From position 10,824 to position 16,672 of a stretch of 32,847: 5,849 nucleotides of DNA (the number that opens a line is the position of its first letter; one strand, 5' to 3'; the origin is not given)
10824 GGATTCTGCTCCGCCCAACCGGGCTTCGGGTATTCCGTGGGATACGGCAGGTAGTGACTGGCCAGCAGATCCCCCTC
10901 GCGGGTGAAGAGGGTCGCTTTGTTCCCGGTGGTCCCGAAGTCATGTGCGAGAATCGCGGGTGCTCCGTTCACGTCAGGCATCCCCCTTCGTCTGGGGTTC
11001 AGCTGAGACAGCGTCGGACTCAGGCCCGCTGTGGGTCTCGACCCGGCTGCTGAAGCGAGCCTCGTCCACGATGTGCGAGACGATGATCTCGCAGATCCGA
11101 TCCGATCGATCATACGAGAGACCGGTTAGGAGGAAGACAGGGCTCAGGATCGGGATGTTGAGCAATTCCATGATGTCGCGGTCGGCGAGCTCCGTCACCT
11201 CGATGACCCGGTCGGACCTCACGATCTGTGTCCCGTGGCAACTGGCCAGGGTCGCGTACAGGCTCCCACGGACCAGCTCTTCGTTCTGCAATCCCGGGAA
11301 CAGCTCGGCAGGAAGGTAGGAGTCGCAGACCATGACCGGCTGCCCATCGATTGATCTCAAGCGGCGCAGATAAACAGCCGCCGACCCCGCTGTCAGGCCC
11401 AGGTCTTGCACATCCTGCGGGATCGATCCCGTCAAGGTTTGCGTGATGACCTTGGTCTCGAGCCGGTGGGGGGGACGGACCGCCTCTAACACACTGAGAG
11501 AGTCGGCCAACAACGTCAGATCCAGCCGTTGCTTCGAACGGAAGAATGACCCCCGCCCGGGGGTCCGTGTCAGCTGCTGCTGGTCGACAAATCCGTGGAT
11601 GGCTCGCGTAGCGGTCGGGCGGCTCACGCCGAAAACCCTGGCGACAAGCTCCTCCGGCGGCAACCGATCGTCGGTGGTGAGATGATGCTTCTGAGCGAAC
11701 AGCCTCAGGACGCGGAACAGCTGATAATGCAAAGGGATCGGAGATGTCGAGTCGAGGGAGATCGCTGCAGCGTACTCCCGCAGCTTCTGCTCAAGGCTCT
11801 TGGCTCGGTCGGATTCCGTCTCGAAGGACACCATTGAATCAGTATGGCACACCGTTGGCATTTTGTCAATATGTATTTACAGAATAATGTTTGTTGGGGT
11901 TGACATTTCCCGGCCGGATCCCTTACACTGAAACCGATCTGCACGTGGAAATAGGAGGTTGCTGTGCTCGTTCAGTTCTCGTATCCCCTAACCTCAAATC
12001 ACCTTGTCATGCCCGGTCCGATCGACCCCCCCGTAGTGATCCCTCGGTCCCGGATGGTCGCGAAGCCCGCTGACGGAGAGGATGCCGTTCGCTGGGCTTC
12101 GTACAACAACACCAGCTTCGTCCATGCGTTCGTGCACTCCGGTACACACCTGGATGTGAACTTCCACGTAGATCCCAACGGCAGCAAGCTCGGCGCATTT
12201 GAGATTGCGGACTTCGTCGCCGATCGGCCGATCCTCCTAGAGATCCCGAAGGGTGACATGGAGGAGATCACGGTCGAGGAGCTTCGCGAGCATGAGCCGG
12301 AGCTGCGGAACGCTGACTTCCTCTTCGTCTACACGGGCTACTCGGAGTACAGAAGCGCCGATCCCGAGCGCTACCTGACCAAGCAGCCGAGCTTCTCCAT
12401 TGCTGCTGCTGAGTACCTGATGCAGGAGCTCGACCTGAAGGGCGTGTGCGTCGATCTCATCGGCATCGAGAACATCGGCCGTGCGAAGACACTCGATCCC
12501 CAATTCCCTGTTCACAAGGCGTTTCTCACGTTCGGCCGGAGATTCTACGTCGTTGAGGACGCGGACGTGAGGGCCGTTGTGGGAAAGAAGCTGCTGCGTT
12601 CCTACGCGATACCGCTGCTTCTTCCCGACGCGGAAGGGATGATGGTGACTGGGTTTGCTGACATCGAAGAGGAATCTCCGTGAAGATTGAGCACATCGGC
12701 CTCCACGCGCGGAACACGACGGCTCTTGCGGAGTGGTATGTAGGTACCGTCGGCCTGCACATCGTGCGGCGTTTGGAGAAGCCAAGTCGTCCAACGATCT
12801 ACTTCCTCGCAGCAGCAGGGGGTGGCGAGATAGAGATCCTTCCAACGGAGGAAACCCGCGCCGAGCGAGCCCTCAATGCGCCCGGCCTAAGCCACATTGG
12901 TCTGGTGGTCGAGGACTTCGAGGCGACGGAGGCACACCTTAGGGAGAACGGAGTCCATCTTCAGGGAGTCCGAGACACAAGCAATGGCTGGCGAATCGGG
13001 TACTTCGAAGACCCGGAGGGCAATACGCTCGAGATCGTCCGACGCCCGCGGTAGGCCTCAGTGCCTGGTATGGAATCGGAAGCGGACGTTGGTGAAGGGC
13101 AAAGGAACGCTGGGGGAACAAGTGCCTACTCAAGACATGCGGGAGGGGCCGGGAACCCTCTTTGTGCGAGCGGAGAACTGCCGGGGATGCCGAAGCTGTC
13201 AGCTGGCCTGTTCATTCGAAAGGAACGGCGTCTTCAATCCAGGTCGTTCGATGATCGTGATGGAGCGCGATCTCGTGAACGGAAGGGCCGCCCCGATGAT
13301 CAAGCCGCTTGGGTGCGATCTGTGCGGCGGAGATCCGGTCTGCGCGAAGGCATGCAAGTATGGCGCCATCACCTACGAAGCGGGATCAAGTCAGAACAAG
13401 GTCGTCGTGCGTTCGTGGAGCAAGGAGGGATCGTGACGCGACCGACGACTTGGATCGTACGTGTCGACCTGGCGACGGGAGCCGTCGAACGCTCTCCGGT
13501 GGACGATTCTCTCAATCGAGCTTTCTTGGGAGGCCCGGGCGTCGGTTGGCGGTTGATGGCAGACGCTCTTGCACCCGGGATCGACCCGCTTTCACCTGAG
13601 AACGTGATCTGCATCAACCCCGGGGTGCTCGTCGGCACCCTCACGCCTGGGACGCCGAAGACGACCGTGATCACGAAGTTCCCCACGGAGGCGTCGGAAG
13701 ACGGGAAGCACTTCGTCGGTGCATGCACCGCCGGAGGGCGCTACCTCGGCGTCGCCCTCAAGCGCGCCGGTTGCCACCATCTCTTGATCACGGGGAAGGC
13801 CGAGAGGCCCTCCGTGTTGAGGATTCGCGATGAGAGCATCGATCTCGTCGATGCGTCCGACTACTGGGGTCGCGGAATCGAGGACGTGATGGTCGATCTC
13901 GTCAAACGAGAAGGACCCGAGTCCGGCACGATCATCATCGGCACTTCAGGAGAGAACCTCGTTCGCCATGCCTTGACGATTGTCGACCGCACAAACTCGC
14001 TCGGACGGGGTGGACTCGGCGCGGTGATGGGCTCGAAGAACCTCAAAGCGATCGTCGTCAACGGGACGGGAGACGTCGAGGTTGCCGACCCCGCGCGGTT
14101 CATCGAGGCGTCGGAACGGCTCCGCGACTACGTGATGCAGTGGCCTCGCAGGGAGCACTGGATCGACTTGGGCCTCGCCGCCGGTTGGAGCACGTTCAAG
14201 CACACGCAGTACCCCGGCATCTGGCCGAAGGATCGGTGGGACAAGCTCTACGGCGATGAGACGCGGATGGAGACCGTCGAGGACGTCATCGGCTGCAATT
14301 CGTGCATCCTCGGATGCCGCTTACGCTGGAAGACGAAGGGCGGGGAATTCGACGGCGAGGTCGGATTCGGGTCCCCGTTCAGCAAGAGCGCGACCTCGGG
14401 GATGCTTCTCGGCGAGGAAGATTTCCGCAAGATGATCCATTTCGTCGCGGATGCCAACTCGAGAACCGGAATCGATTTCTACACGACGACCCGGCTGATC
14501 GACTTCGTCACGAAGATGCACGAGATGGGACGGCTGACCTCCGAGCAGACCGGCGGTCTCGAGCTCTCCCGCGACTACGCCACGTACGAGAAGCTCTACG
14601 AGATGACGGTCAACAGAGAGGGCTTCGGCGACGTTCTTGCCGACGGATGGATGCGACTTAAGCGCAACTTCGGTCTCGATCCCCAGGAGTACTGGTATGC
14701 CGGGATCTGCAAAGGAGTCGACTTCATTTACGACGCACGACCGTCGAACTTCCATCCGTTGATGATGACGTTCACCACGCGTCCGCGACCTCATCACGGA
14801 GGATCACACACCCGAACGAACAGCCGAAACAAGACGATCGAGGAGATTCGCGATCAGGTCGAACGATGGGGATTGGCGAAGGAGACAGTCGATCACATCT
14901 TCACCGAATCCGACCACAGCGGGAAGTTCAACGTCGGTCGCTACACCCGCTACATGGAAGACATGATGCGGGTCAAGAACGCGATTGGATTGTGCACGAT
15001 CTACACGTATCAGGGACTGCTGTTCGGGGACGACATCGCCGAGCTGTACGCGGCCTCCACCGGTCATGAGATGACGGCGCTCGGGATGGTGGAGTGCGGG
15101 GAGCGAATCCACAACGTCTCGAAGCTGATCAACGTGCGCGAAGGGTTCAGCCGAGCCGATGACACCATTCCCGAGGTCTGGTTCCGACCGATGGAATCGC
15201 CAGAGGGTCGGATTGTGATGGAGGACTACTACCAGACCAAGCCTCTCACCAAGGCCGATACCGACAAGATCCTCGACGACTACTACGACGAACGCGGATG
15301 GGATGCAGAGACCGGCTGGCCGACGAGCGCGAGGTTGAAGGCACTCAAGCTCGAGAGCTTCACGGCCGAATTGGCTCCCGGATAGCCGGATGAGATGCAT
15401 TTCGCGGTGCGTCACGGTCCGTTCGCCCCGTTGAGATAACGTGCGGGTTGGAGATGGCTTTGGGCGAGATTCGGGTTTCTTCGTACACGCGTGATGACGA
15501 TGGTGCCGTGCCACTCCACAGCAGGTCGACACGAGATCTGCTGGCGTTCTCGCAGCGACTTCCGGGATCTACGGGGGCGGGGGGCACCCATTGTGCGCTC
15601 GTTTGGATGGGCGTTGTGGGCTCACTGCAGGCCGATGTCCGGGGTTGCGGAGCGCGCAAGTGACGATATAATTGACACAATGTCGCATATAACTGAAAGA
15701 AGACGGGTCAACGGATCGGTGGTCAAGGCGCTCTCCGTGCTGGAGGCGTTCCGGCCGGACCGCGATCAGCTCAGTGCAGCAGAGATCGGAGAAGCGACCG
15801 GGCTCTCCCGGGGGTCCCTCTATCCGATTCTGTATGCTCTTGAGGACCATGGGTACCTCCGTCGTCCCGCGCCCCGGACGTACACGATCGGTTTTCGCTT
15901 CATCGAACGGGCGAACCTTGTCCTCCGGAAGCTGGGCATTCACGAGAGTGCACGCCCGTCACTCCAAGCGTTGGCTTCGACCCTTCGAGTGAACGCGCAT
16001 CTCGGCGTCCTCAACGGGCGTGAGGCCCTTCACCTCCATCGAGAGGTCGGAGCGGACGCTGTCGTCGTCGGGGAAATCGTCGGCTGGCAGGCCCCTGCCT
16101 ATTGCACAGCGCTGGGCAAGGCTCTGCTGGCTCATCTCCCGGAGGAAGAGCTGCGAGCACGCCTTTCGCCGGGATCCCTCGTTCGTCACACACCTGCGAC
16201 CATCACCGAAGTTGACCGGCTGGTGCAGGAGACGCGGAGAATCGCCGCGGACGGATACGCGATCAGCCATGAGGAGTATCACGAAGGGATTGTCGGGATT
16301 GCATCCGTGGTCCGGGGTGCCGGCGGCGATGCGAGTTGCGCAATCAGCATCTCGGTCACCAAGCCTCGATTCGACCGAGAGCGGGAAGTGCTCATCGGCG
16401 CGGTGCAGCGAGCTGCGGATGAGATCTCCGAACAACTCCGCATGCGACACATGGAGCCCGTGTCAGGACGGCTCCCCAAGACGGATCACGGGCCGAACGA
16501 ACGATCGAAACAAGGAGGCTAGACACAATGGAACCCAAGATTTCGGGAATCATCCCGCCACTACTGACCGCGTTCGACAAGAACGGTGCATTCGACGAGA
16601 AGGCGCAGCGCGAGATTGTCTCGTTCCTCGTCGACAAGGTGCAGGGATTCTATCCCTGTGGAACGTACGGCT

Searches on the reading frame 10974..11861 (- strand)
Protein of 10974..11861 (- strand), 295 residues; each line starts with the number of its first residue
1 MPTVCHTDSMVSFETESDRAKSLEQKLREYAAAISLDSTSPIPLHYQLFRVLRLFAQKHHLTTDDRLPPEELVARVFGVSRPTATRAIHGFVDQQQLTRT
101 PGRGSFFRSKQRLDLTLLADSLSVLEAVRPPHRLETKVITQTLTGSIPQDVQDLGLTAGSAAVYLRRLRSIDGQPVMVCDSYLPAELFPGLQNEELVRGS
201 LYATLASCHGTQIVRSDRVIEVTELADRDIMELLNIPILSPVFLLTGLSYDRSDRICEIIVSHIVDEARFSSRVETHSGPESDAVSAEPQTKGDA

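Call 66: search_protein_families(library=ncbifam, max_evalue=0.00001, proteins=[window:10974-11861:-])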
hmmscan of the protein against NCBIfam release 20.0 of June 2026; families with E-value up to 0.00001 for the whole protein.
window:10974-11861:- (295 aa): 9 families
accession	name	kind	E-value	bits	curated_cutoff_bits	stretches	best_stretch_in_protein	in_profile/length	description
TIGR02325.1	C_P_lyase_phnF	equivalog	7.5e-21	74.7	156.8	1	60-255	25-218/238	phosphonate metabolism transcriptional regulator PhnF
NF041547.1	GntR_LSA1692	equivalog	5.5e-17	62.2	275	1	57-251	15-206/233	GntR family transcriptional regulator, LSA1692 subfamily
NF008491.0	PRK11402.1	subfamily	5.3e-15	55.6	269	1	37-256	5-221/243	GntR family transcriptional regulator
TIGR02404.1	trehalos_R_Bsub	equivalog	8.8e-15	55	211.95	1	58-230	15-187/233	trehalose operon repressor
NF007486.0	PRK10079.1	equivalog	2.4e-13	50.4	363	1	43-262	11-228/241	phosphonate metabolism transcriptional regulator PhnF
TIGR03337.1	phnR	equivalog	3.8e-13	49.7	296.75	1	57-259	15-214/231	phosphonate utilization transcriptional regulator PhnR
TIGR02018.2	his_ut_repres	equivalog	7.1e-13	48.4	220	1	58-272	14-224/226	histidine utilization transcriptional repressor HutC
NF007292.0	PRK09764.1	equivalog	2.7e-12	46.4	281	1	43-258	5-217/240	GntR family transcriptional regulator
NF052441.1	TransRegRv0792c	equivalog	5.1e-11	42.3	400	1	42-267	15-238/260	Rv0792c family HTH-type transcriptional regulator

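Call 93: search_protein_families(library=pfam, max_evalue=0.001, proteins=[window:10974-11861:-])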
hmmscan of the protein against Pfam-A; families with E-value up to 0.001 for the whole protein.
window:10974-11861:- (295 aa): 2 families
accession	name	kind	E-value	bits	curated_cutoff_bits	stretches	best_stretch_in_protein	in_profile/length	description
PF07702.18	UTRA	-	5.3e-27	94.8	23.8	1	133-262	5-133/141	UTRA domain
PF00392.27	GntR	-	1.3e-06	28.4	27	1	59-106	16-63/64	Bacterial regulatory proteins, gntR family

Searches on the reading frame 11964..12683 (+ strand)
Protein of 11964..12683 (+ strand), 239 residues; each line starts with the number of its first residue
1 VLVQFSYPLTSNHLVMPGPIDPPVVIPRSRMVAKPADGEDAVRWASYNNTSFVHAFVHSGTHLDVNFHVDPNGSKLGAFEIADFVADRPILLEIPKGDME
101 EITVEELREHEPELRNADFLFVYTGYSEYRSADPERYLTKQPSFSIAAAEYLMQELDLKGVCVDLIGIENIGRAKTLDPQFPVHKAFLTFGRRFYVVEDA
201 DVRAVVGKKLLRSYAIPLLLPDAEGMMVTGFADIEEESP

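Call 39: search_protein_families(library=pfam, proteins=[window:11964-12683:+])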
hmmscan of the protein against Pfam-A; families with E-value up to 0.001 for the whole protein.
window:11964-12683:+ (239 aa): 1 family
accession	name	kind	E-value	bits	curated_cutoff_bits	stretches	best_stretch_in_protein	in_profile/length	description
PF04199.19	Cyclase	-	3.5e-17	63.4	23.1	1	35-169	17-141/142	Putative cyclase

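Call 66: search_protein_families(library=ncbifam, max_evalue=0.00001, proteins=[window:11964-12683:+])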
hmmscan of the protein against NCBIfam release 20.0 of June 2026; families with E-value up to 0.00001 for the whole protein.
window:11964-12683:+ (239 aa): 0 families

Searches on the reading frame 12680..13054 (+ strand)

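Call 39: search_protein_families(library=pfam, proteins=[window:12680-13054:+])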
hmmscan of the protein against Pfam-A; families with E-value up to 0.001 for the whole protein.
window:12680-13054:+ (124 aa): 4 families
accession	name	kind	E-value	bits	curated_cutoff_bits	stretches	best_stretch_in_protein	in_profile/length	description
PF00903.31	Glyoxalase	-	3.1e-14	53.8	20.6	1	2-119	1-121/121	Glyoxalase/Bleomycin resistance protein/Dioxygenase superfamily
PF13669.12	Glyoxalase_4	-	1.6e-10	41.6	27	1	5-108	2-109/109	Glyoxalase/Bleomycin resistance protein/Dioxygenase superfamily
PF18029.7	Glyoxalase_6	-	4.9e-07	30.8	23.6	1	7-119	3-105/106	Glyoxalase-like domain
PF13468.12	Glyoxalase_3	-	5.4e-05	23.8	25.1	1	4-112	2-123/176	Glyoxalase-like domain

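Call 66: search_protein_families(library=ncbifam, max_evalue=0.00001, proteins=[window:12680-13054:+])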
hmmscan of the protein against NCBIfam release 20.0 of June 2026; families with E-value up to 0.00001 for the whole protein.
window:12680-13054:+ (124 aa): 5 families
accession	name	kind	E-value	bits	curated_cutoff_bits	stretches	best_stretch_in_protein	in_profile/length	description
NF050075.1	SMU1112c_YaeR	equivalog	9.2e-13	48.5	140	1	2-119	3-123/125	SMU1112c/YaeR family gloxylase I-like metalloprotein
NF008551.0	PRK11478.1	equivalog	8e-07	29.6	148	1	3-120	7-127/129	VOC family protein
NF050074.1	glyox_I_GloA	exception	1.5e-06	28.4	165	1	4-121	3-121/121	lactoylglutathione lyase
TIGR00068.2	glyox_I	equivalog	1.6e-06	28.1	120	0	68-122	86-140/143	lactoylglutathione lyase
TIGR03081.1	metmalonyl_epim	equivalog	5.3e-06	27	114.95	1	2-94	1-98/129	methylmalonyl-CoA epimerase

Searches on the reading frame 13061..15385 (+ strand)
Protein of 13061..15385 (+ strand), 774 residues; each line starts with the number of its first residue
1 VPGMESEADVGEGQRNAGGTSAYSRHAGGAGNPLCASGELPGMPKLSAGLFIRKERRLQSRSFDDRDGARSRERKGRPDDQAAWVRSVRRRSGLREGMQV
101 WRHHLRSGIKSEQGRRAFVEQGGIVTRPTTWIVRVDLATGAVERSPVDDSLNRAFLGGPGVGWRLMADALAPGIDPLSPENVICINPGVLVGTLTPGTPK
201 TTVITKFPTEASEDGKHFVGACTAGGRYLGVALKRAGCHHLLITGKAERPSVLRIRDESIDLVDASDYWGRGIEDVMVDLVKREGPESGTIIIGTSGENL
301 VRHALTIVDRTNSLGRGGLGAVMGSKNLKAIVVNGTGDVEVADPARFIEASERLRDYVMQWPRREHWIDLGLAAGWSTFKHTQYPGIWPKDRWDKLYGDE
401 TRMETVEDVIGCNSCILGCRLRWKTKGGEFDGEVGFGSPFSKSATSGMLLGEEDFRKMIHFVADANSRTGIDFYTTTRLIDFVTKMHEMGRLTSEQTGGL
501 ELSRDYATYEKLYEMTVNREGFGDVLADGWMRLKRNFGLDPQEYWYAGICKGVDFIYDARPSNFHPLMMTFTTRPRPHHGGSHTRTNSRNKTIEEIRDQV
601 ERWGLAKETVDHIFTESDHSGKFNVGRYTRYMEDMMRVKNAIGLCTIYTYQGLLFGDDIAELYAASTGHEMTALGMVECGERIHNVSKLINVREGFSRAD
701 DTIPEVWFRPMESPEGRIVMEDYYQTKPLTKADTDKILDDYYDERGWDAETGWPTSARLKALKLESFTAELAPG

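Call 5: search_protein_families(library=pfam, proteins=[window:13061-15385:+])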
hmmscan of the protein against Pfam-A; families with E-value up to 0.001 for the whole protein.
window:13061-15385:+ (774 aa): 2 families
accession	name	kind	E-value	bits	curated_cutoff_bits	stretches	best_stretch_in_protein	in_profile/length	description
PF01314.23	AFOR_C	-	7.4e-54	183.8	27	1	373-764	34-385/385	Aldehyde ferredoxin oxidoreductase, domains 2 & 3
PF02730.20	AFOR_N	-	1.7e-53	181.8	29.8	1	132-336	3-199/199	Aldehyde ferredoxin oxidoreductase, N-terminal domain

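Call 66: search_protein_families(library=ncbifam, max_evalue=0.00001, proteins=[window:13061-15385:+])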
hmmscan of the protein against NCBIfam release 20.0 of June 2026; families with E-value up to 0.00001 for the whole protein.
window:13061-15385:+ (774 aa): 1 family
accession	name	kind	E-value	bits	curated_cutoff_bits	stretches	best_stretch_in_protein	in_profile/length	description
NF007354.0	PRK09849.1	equivalog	2.1e-52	178.7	868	2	131-359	11-227/703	aldehyde ferredoxin oxidoreductase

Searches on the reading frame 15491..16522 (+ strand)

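Call 5: search_protein_families(library=pfam, proteins=[window:15491-16522:+])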
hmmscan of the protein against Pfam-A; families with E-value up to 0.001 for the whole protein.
window:15491-16522:+ (343 aa): 3 families
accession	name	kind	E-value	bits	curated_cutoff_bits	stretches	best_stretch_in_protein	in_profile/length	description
PF01614.24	IclR_C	-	6.7e-38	130.4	24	1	144-313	3-173/174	Bacterial transcriptional regulator IclR C-terminal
PF09339.16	HTH_IclR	-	6.6e-13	48.7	22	1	76-125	1-50/52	IclR helix-turn-helix domain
PF12802.13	MarR_2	-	0.00085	19.9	27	0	80-128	10-56/61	MarR family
